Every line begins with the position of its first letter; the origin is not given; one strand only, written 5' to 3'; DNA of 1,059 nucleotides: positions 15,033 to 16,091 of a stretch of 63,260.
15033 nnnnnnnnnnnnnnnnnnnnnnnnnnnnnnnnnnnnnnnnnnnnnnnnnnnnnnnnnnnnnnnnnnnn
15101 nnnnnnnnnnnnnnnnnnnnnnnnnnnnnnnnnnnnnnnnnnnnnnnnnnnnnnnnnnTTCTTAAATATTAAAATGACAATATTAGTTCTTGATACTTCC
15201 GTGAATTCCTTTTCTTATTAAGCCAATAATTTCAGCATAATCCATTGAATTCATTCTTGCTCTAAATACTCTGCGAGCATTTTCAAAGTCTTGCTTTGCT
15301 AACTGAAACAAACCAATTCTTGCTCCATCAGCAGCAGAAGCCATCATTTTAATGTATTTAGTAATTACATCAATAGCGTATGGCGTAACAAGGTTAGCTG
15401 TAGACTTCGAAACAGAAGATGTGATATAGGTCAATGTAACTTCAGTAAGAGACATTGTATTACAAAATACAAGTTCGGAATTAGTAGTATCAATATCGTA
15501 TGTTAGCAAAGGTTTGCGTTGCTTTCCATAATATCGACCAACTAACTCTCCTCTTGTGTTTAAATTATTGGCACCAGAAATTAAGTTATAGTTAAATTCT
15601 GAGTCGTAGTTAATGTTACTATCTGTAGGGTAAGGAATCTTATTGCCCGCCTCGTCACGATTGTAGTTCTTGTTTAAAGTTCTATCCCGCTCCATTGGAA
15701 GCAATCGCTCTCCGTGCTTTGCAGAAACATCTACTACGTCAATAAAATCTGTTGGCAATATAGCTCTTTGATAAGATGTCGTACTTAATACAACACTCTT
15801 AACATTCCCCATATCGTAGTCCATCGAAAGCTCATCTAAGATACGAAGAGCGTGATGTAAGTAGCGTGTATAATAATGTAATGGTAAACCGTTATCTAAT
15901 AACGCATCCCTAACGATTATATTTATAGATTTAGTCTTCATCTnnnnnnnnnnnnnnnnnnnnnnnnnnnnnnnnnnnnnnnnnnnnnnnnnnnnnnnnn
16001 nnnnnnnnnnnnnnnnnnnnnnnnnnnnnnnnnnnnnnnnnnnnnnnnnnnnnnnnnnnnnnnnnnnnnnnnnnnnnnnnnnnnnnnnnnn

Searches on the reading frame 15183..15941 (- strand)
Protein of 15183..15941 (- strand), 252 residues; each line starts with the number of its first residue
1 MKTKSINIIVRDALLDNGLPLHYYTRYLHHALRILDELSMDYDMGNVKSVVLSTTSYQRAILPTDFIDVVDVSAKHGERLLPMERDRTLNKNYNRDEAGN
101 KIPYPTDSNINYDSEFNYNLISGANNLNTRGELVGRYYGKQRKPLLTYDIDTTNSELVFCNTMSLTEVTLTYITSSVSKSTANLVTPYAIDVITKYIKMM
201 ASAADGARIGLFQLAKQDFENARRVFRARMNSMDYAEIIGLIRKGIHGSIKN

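Call 9: search_protein_families(library=phrogs, proteins=[window:15183-15941:-], max_evalue=0.001)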
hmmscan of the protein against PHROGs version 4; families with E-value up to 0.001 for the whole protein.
window:15183-15941:- (252 aa): 1 family
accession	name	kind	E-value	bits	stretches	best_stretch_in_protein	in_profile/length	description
phrog_13977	-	head and packaging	1.7e-05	25.4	1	29-198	52-228/273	virion structural protein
